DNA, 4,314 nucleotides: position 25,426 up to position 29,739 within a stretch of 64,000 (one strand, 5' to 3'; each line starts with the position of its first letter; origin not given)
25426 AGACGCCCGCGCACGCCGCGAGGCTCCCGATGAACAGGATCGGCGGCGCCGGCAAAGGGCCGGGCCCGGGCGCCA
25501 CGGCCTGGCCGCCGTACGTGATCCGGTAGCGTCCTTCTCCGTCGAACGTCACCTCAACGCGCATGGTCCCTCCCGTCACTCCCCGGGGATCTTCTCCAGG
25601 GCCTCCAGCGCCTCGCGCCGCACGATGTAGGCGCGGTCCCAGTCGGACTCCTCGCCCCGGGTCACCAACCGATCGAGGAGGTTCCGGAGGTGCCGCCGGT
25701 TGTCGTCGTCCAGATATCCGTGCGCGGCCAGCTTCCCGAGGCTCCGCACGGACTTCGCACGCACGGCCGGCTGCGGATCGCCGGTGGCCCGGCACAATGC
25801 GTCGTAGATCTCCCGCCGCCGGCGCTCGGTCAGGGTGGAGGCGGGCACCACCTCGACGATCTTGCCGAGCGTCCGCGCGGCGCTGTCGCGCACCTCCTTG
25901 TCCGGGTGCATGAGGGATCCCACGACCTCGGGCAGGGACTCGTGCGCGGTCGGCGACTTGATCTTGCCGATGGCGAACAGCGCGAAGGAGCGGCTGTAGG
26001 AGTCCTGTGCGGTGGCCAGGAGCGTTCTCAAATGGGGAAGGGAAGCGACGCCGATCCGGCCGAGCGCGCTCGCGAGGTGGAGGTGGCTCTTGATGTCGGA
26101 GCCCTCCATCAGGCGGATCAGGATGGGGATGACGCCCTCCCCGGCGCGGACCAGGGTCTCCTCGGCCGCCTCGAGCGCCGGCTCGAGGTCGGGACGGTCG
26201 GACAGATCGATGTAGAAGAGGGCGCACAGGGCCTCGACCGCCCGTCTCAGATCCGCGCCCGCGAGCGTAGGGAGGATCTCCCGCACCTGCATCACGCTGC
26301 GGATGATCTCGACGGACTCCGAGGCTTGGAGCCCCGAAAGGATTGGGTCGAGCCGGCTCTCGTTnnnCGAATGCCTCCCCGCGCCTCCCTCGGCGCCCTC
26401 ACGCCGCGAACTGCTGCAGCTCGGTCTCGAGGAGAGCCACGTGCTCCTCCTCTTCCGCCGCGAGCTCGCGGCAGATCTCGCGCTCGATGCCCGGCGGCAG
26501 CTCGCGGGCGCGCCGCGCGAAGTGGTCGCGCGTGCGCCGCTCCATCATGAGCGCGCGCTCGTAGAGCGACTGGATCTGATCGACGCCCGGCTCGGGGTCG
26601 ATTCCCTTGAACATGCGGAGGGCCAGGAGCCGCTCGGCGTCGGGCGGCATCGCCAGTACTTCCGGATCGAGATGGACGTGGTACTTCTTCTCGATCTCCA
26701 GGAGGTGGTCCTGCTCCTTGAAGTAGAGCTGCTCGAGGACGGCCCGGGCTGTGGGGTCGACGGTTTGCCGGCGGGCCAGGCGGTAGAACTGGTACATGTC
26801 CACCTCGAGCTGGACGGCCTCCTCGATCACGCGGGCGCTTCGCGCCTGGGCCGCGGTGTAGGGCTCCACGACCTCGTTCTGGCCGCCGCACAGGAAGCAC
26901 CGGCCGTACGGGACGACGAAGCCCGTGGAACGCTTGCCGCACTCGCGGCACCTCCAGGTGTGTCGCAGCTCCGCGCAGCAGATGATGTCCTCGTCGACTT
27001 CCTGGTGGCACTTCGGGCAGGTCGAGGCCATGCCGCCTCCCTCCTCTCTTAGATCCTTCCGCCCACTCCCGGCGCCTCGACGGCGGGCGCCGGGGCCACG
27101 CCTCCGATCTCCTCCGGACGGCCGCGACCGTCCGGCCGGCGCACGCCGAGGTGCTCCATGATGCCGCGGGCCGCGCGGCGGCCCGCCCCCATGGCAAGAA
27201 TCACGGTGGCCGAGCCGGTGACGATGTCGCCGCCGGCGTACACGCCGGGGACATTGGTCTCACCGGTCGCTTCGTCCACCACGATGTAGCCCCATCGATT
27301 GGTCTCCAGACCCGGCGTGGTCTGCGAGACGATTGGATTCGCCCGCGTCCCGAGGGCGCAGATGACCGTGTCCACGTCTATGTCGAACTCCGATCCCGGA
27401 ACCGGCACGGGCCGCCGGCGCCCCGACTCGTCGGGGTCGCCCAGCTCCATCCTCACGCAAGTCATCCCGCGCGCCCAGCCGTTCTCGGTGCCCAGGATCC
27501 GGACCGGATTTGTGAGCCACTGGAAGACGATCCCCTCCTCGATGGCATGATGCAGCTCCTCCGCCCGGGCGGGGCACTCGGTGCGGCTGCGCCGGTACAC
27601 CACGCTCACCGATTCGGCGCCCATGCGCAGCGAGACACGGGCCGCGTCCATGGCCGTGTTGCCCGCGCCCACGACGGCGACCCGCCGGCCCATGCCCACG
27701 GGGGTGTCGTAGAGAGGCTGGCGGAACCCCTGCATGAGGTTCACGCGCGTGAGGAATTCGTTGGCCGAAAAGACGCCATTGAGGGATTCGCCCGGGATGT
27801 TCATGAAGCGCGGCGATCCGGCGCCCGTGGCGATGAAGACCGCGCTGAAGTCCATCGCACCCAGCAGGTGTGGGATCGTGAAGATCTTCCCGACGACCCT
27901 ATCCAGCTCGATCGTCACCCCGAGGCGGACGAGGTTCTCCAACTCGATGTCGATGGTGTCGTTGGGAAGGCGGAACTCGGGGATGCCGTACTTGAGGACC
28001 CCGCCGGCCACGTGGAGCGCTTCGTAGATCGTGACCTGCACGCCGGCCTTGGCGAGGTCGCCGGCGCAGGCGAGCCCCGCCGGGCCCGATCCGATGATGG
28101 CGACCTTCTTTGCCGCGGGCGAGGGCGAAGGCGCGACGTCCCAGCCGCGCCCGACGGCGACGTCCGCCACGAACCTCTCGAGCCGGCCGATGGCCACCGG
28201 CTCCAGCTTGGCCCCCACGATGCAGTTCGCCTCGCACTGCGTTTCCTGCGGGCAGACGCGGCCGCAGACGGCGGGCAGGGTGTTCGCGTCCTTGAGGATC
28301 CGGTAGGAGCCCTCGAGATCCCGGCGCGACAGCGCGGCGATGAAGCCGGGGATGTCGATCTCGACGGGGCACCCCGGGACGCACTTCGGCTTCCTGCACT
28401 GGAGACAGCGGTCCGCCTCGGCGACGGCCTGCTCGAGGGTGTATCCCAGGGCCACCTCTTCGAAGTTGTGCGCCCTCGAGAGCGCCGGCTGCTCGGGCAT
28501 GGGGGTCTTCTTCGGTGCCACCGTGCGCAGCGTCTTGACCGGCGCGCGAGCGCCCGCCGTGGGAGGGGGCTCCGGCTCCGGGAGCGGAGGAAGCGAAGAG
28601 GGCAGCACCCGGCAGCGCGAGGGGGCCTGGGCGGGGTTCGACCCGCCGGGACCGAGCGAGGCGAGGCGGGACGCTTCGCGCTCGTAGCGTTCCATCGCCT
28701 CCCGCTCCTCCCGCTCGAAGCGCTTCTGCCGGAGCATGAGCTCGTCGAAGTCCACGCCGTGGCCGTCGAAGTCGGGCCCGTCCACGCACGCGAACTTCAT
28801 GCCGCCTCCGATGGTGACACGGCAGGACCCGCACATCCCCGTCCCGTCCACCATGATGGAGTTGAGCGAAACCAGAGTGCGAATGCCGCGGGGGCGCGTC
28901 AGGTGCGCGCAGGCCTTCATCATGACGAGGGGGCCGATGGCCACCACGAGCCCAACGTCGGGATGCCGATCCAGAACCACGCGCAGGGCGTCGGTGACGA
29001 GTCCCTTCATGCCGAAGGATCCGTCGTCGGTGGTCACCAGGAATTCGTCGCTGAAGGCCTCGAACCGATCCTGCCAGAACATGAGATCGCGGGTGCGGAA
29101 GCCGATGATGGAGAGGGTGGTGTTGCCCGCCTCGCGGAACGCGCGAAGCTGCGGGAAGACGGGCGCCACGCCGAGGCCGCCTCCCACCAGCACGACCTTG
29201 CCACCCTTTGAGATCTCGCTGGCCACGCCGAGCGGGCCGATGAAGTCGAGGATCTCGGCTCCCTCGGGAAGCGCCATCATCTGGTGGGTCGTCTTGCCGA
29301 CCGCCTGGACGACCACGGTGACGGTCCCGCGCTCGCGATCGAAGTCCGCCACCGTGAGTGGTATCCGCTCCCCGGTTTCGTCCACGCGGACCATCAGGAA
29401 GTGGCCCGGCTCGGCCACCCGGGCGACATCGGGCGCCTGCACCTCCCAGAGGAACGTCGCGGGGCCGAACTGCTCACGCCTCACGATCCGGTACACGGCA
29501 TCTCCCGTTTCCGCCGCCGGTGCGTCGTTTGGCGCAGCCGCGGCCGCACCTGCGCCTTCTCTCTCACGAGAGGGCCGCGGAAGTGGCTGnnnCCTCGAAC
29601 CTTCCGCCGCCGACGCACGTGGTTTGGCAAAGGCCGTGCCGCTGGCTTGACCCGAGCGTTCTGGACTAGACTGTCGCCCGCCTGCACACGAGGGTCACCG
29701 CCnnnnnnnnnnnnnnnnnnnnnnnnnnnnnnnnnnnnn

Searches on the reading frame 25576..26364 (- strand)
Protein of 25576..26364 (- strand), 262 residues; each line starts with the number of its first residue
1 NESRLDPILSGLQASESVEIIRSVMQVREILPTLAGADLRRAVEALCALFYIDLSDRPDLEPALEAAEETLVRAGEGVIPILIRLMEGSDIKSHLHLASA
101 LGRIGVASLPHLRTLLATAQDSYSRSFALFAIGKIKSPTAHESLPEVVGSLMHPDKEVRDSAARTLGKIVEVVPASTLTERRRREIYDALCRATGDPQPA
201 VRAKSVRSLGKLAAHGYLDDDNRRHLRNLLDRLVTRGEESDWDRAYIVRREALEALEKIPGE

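Call 10: search_protein_families(library=pfam, proteins=[window:25576-26364:-], max_evalue=0.001)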
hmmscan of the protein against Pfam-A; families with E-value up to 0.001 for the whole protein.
window:25576-26364:- (262 aa): 6 families
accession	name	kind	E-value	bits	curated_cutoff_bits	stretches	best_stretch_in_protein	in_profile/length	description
PF13646.12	HEAT_2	-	1.5e-16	60.9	27.7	2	110-180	2-69/88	HEAT repeats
PF02985.28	HEAT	-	1.9e-13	49.7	23.5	1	144-172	2-30/31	HEAT repeat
PF13513.12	HEAT_EZ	-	6.9e-09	36.5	27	1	125-169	4-55/55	HEAT-like repeat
PF03130.22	HEAT_PBS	-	1.1e-08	35.1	20.9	0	98-117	6-26/27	PBS lyase HEAT-like repeat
PF00514.29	Arm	-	0.00032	21.1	20.6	0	76-103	11-38/41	Armadillo/beta-catenin-like repeat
PF20168.4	PDS5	-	0.00068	18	27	1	157-258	299-386/1053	Sister chromatid cohesion protein PDS5 protein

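Call 58: search_protein_families(library=ncbifam, proteins=[window:25576-26364:-], max_evalue=0.00001)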
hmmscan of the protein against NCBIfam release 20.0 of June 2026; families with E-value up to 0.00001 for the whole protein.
window:25576-26364:- (262 aa): 1 family
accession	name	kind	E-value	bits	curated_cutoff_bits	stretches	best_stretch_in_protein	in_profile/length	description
NF058515.1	phyc_lyase_CpcF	equivalog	4.4e-08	33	220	1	103-238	56-188/200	C-phycocyanin alpha-cysteine-84 phycocyanobilin lyase subunit CpcF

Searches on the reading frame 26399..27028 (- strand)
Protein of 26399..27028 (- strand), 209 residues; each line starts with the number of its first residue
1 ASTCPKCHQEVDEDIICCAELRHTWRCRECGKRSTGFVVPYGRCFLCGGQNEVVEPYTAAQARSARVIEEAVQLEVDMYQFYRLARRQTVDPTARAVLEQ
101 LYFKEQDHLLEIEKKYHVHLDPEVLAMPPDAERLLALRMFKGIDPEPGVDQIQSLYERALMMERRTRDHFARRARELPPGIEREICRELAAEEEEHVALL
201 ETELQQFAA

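Call 10: search_protein_families(library=pfam, proteins=[window:26399-27028:-], max_evalue=0.001)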
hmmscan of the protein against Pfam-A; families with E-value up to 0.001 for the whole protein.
window:26399-27028:- (209 aa): 1 family
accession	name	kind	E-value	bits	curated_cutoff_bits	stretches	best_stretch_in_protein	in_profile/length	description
PF02915.23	Rubrerythrin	-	0.0002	22.2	22.8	0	66-109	87-130/137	Rubrerythrin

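Call 58: search_protein_families(library=ncbifam, proteins=[window:26399-27028:-], max_evalue=0.00001)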
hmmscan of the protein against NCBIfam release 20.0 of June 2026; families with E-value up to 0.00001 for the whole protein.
window:26399-27028:- (209 aa): 2 families
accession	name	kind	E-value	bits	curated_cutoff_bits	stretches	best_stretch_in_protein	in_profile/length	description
NF009413.0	PRK12775.1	equivalog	2.9e-39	134.6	1895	1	2-207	797-998/1006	putative trifunctional 2-polyprenylphenol hydroxylase/glutamate synthase subunit beta/ferritin domain-containing protein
NF045676.1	FeExpMbfA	equivalog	5.9e-06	25.9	450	0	65-122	97-154/318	iron exporter MbfA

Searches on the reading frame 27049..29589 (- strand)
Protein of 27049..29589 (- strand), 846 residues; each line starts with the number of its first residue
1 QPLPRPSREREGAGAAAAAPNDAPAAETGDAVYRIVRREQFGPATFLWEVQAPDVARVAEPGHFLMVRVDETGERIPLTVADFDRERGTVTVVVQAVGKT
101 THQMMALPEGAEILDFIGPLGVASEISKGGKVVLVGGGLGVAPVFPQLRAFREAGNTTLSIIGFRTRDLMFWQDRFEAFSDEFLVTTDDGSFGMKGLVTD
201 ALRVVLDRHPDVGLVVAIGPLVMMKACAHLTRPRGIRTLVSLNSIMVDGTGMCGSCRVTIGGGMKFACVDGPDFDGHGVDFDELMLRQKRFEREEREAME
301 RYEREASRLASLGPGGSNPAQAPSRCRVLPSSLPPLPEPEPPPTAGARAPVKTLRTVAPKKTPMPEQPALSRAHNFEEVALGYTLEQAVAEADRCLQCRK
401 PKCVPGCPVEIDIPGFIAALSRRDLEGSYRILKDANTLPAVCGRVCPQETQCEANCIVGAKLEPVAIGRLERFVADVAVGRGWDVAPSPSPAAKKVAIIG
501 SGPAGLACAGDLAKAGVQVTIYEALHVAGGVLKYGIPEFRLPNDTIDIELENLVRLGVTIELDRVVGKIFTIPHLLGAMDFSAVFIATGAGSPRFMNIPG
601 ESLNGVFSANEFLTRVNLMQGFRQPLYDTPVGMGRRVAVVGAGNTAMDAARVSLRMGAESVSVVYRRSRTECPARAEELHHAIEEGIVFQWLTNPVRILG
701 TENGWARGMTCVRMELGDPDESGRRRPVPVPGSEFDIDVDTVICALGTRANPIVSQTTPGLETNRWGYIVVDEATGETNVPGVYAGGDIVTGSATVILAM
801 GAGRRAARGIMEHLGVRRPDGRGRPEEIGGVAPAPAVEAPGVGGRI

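Call 10: search_protein_families(library=pfam, proteins=[window:27049-29589:-], max_evalue=0.001)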
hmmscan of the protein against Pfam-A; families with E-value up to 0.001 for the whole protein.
window:27049-29589:- (846 aa): 10 families
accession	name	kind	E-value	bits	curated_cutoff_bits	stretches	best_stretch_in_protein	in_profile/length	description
PF14691.11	Fer4_20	-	5.1e-42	142.7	25.8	1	372-480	1-110/113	Dihydroprymidine dehydrogenase domain II, 4Fe-4S cluster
PF07992.20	Pyr_redox_2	-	3.9e-40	138.5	26.1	1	494-803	1-291/291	Pyridine nucleotide-disulphide oxidoreductase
PF13738.12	Pyr_redox_3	-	6.6e-14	52.3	30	1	577-670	121-199/305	Pyridine nucleotide-disulphide oxidoreductase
PF10418.14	DHODB_Fe-S_bind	-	3.2e-11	43.2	23.9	1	243-279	1-40/41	Iron-sulfur cluster binding domain of dihydroorotate dehydrogenase B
PF00070.33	Pyr_redox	-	2.5e-10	41.1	22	1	636-704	1-72/82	Pyridine nucleotide-disulphide oxidoreductase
PF13450.12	NAD_binding_8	-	3.8e-07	30.7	21.9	1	498-531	1-34/68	NAD(P)-binding Rossmann-like domain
PF01494.25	FAD_binding_3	-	1.2e-05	25.1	22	1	495-524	3-32/349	FAD binding domain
PF01593.30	Amino_oxidase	-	0.00039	20.3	19.8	0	504-530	2-28/443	Flavin containing amine oxidoreductase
PF03486.20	HI0933_like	-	0.00071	19.5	50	1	495-527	2-34/244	HI0933-like protein Rossmann domain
PF01946.23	Thi4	-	0.0009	19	26.2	1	494-531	18-56/235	Thi4 family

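Call 58: search_protein_families(library=ncbifam, proteins=[window:27049-29589:-], max_evalue=0.00001)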
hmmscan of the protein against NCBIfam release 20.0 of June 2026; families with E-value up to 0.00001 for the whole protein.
window:27049-29589:- (846 aa): 43 families (the best 25 are shown)
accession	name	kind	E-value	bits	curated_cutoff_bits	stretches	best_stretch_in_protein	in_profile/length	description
NF009413.0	PRK12775.1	equivalog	0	1047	1895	2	351-815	289-755/1006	putative trifunctional 2-polyprenylphenol hydroxylase/glutamate synthase subunit beta/ferritin domain-containing protein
NF009414.0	PRK12778.1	equivalog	0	1038.8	1103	1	33-814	2-749/752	bifunctional dihydroorotate dehydrogenase B NAD binding subunit/NADPH-dependent glutamate synthase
NF009415.0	PRK12779.1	equivalog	8.3e-191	636.2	1519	2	402-815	209-627/944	putative bifunctional glutamate synthase subunit beta/2-polyprenylphenol hydroxylase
TIGR01316.1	gltA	equivalog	3.7e-173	576.5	471.75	1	369-814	2-449/449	NADPH-dependent glutamate synthase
NF004862.0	PRK06222.1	subfamily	3.2e-115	384.5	220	1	33-307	2-276/281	sulfide/dihydroorotate dehydrogenase-like FAD/NAD-binding protein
NF009410.0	PRK12771.1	subfamily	4.8e-113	378.7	516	1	400-818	47-449/566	NAD(P)-binding protein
NF009454.0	PRK12814.1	equivalog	7.9e-113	378.1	916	2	402-815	103-501/657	putative NADPH-dependent glutamate synthase small subunit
TIGR01318.1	gltD_gamma_fam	subfamily_domain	1.2e-108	363.7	482.95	1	366-816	13-467/467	glutamate synthase, small subunit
NF009408.0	PRK12769.1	equivalog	1.3e-99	334.1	1003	1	353-817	186-654/659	formate-dependent uric acid utilization protein AegA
NF009451.0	PRK12809.1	equivalog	8.1e-87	292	1154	1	369-811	184-631/639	formate-dependent uric acid utilization protein YgfT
TIGR03315.1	Se_ygfK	equivalog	4.2e-85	286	835.3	1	397-816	441-841/1012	putative selenate reductase subunit YgfK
NF010590.0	PRK13984.1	equivalog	8.3e-78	262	946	1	361-814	158-606/611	putative oxidoreductase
NF009409.0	PRK12770.1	subfamily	8.5e-77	258.6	343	1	489-815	14-351/360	putative glutamate synthase subunit beta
TIGR01317.1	GOGAT_sm_gam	subfamily_domain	1.4e-69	235.2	447.7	1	365-813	15-477/485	glutamate synthase small subunit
NF000796.0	PRK00054.1-1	equivalog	3.1e-39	134.7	224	1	59-279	29-235/254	dihydroorotate dehydrogenase electron transfer subunit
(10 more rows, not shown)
